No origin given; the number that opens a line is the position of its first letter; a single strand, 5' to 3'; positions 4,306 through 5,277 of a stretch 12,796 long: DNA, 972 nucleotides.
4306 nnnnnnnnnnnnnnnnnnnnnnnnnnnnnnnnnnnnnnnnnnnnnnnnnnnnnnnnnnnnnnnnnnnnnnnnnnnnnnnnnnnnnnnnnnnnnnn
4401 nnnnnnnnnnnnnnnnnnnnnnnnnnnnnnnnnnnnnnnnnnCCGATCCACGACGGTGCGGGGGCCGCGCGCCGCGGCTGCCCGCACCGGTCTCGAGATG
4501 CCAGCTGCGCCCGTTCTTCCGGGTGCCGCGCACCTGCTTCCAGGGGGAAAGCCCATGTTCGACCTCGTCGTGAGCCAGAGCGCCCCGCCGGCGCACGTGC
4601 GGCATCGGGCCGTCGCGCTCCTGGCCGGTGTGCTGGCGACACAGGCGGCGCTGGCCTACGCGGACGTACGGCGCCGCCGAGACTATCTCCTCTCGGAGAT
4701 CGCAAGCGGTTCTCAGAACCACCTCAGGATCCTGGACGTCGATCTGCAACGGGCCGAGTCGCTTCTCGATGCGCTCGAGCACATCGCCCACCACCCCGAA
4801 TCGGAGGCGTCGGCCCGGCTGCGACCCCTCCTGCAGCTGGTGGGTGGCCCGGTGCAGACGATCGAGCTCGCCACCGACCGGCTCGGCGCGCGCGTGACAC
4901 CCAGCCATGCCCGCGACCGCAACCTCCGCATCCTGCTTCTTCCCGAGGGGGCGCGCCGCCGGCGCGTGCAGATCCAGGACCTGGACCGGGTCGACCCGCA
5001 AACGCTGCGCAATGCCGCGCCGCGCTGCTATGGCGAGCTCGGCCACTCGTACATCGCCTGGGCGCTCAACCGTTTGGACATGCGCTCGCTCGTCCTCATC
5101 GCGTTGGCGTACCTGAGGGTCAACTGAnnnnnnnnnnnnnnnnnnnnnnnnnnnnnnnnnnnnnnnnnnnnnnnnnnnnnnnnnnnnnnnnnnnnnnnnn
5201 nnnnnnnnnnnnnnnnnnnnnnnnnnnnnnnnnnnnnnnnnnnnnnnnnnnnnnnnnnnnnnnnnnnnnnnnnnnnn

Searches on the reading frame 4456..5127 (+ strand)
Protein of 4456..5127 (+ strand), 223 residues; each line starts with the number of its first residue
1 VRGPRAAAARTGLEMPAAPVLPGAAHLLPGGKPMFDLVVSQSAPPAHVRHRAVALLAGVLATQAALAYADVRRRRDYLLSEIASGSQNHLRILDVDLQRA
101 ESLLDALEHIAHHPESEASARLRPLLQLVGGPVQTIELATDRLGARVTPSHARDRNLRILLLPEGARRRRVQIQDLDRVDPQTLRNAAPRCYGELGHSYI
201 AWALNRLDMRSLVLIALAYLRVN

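Call 4: search_protein_families(library=pfam, proteins=[window:4456-5127:+], max_evalue=0.1)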
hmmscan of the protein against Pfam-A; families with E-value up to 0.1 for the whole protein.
window:4456-5127:+ (223 aa): 0 families

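Call 5: search_protein_families(library=padloc, proteins=[window:4456-5127:+], max_evalue=0.1)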
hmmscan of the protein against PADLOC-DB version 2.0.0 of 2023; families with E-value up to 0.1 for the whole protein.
window:4456-5127:+ (223 aa): 0 families

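Call 10: search_protein_families(library=ncbifam, proteins=[window:4555-5127:+], max_evalue=0.1)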
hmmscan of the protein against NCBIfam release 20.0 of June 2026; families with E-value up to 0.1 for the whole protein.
window:4555-5127:+ (190 aa): 0 families

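Call 23: search_solved_structures(query=A3, max_evalue=10, show_alignments=2)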
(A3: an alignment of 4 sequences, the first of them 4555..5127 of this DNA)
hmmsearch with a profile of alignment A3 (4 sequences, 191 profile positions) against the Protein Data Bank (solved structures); distinct sequences matched with E-value up to 10: 7.
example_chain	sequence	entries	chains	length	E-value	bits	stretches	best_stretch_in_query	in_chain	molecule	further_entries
4o8b_A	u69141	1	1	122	0.29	14.2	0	3-47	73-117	Uncharacterized protein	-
13bv_A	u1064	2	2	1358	1.1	12.3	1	12-78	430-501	Phosphoinositide 3-kinase regulatory subunit 4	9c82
9rx4_B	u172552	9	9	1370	1.1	12.3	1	12-78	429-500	Phosphoinositide 3-kinase regulatory subunit 4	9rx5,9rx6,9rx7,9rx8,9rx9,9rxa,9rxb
7bl1_CCC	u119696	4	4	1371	1.1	12.3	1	12-78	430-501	Phosphoinositide 3-kinase regulatory subunit 4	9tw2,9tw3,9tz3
9mhf_A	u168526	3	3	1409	1.2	12.2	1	12-78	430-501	Phosphoinositide 3-kinase regulatory subunit 4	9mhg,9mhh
9zpc_A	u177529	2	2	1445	1.2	12.2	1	12-78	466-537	Phosphoinositide 3-kinase regulatory subunit 4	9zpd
9grx_9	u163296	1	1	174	1.8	11.6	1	137-174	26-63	Peptidyl-prolyl cis-trans isomerase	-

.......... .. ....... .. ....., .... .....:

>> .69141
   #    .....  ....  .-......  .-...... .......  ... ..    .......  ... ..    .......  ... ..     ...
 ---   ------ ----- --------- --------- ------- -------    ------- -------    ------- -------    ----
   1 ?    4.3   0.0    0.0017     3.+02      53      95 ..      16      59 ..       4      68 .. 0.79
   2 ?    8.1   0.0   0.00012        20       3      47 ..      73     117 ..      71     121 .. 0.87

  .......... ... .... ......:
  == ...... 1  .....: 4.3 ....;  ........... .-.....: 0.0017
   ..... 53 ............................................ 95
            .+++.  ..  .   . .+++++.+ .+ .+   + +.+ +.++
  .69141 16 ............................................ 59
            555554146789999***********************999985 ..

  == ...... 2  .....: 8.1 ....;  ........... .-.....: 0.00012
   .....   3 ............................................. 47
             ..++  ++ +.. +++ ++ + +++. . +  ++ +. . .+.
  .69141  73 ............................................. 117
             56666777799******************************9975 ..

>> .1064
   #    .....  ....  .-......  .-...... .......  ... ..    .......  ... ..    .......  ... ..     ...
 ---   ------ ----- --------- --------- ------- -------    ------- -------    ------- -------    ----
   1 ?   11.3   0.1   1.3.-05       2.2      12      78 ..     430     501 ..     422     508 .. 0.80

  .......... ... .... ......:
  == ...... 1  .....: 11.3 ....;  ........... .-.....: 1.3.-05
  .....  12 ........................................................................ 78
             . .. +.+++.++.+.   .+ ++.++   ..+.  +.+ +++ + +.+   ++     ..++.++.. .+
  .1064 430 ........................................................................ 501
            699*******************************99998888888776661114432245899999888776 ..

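Call 25: find_homologous_proteins(query=window:4555-5127:+, max_evalue=0.001)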
Query window:4555-5127:+ (190 aa): 16 proteins with E <= 0.001 among 2319 candidates.
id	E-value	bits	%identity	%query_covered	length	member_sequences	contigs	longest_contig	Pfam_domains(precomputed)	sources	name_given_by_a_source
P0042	4.5e-114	396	100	100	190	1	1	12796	-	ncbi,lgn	ncbi:MAG: hypothetical protein ACE5G2_03340 [Candidatus Krumholzibacteriia bacterium]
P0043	5.0e-61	224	58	100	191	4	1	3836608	-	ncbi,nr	ncbi:MAG: hypothetical protein JSW67_14935 [Candidatus Latescibacterota bacterium]|nr:MAG: hypotheti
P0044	2.3e-60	221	57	100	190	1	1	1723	-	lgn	-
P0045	2.7e-60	221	58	100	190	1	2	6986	-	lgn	-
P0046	5.1e-60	220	61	100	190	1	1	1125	-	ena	-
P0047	1.2e-55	206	56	100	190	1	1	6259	-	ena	-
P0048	2.6e-55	205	55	100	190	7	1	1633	-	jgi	jgi:hypothetical protein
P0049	1.4e-53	199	54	100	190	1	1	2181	-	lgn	-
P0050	1.6e-52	196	52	100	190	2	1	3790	-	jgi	jgi:hypothetical protein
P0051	3.1e-52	195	51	100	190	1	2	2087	-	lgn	-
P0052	6.2e-52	194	51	100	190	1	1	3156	-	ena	-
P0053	8.9e-52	193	52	100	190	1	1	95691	-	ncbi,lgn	-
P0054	7.2e-51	191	52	100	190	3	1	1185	-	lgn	-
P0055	3.4e-44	169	47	100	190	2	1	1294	-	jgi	-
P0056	1.3e-37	147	55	69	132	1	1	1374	-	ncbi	-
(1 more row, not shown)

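Call 45: predict_structure(alignment_id=A6)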
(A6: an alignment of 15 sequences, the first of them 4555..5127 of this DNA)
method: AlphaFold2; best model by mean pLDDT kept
length: 190 residues; sequences in the alignment: 15
mean_pLDDT: 88.9   pTM: 0.85
mean pLDDT of the five models: 88.9, 88.8, 88.1, 87.1, 86.6
residues with pLDDT >= 90: 123; 70-90: 47; 50-70: 20; < 50: 0
segments of 3 or more residues with pLDDT < 50: none
pLDDT, mean of each block of 10 residues (from residue 1): 95 98 96 93 92 77 94 95 96 96 96 93 91 79 74 61 86 93 85
secondary structure, 60 per line:
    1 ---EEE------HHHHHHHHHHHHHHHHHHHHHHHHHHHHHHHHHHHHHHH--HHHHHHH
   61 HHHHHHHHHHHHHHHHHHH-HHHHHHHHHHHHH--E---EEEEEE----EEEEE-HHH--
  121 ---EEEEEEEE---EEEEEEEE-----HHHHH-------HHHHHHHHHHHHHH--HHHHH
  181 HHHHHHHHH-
elements in order: E4-6 H13-51 H54-79 H81-93 E100-105 E110-114 E124-131 E135-142 H148-152 H160-173 H176-189

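Call 52: fold_search(model_id=the predicted structure, library=pdb)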
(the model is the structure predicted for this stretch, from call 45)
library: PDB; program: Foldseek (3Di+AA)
matches with E <= 10: 161; with E <= 0.001: 0
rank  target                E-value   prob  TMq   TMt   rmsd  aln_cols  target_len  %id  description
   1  8ppr_G                5.9e-01  0.12  0.19  0.23  21.9       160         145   12  Structure of the human outer kinetochore KMN network complex (released 2024-03-20)
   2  8q5h_K                9.0e-01  0.47  0.40  0.37   9.7       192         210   12  Human KMN network (outer kinetochore) (released 2024-02-14)
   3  9div_B                1.5e+00  0.14  0.20  0.26   9.0       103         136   17  The crystal structure of de novo designed ChuA binding protein C8 (released 2025-05-21)
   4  9qgy_G                1.5e+00  0.07  0.17  0.11  20.2       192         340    9  Structure of the YbjP lipoprotein bound to the MacAB-TolC tripartite efflux pump (released 2026-03-25)
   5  9div_C                1.6e+00  0.14  0.20  0.25   8.4        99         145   20  The crystal structure of de novo designed ChuA binding protein C8 (released 2025-05-21)
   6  3frv                  1.9e+00  0.44  0.29  0.39   8.7       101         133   12  Structure of Human CHMP3 (residues 1-150) (released 2009-06-30)
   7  5eiu_A                2.0e+00  0.66  0.29  0.39   5.7        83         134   16  Mini TRIM5 B-box 2 dimer C2 crystal form (released 2016-06-15)
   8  9div_A                2.0e+00  0.12  0.21  0.26   9.0       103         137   16  The crystal structure of de novo designed ChuA binding protein C8 (released 2025-05-21)
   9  8dz8_B                2.0e+00  0.11  0.17  0.27  13.2        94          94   11  Neoleukin 4, a de novo designed IL-4 mimetic (released 2023-03-29)
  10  8otz_BO               2.1e+00  0.14  0.28  0.25  14.0       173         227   14  48-nm repeat of the native axonemal doublet microtubule from bovine sperm (released 2023-11-22)
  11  9t56_A                2.3e+00  0.13  0.28  0.17  16.5       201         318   13  Cryo-EM structure of ISCro4-DBL-TBL-tDNA-dDNA synaptic complex (released 2026-02-18)
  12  3fpp_A                2.3e+00  0.06  0.18  0.15  24.2       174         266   10  Crystal structure of E.coli MacA (released 2009-04-28)
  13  2gd5_B                2.5e+00  0.47  0.29  0.34   6.7        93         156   12  Structural basis for budding by the ESCRTIII factor CHMP3 (released 2006-06-13)
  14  4i8p_A                2.5e+00  0.15  0.22  0.10  11.5       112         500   14  Crystal structure of aminoaldehyde dehydrogenase 1a from Zea mays (ZmAMADH1a) (released 2013-02-20)
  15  4zws_E                2.6e+00  0.13  0.16  0.29   8.5        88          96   12  Crystal Structure of the Bacteriophage T4 recombination mediator protein UvsY, Lattice Type III (released 2016-03-02)
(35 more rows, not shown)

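Call 58: find_encoding_contigs(protein=P0043, flank=9000, max_places=1)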
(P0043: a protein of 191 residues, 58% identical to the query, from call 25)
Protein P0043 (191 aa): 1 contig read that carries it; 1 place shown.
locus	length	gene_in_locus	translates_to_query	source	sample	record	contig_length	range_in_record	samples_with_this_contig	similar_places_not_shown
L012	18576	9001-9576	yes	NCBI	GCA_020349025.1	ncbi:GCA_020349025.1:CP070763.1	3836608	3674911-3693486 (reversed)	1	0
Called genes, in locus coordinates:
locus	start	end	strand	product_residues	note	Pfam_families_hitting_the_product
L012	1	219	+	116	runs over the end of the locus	PF00507:Oxidored_q4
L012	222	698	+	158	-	PF01058:Oxidored_q6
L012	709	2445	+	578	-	PF00329:Complex1_30kDa, PF00346:Complex1_49kDa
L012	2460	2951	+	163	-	PF01257:2Fe-2S_thioredx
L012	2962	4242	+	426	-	PF01512:Complex1_51K, PF10531:SLBB (weak), PF22461:SLBB_2, PF10589:NADH_4Fe-4S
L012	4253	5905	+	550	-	PF00111:Fer2 (weak), PF13510:Fer2_4, PF10588:NADH-G_4Fe-4S_3, PF22117:Fer4_Nqo3, PF04879:Molybdop_Fe4S4 (weak), PF22151:Fer4_NDSU1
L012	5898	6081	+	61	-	PF00146:NADHdh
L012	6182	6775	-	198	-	PF01904:DUF72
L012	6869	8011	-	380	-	-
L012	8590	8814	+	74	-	-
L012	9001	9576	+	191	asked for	-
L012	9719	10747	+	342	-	-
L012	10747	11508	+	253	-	PF00899:ThiF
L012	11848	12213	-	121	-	PF07883:Cupin_2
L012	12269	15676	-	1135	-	PF24517:CBM96, PF18998:Flg_new_2, PF13860:FlgD_ig (weak)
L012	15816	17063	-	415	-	PF13549:ATP-grasp_5 (weak), PF15632:ATPgrasp_Ter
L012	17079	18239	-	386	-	-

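Call 64: search_protein_families(library=pfam, alignment_id=A6, max_evalue=5)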
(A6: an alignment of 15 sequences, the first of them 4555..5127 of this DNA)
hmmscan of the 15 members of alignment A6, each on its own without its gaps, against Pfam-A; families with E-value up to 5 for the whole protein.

A. member 1, window:4555-5127:+ (190 aa): 0 families

B. families by the number of members that match (of 15 scanned): 2 families
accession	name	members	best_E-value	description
PF21716.3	dnstrm_HI1420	1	0.074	Probable addiction module antidote protein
PF02532.19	PsbI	1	0.33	Photosystem II reaction centre I protein (PSII 4.8 kDa protein)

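Call 66: find_related_loci(query=L012:10747-11508:+, collection=genome_contigs, flank=7000)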
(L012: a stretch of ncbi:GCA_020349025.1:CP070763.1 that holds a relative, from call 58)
Query L012:10747-11508:+ (253 aa) in genome_contigs; peptide patterns used: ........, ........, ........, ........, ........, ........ (x = any residue, [..] = any of these).
224 stretches matched a pattern; 1 encode a relative of the query (tblastn E <= 1e-3); 1 distinct loci.
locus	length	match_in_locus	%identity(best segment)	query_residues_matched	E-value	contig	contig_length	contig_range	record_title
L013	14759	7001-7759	100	1-253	9e-166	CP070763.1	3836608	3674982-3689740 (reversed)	MAG: Candidatus Latescibacterota bacterium isolate bin260 chromosome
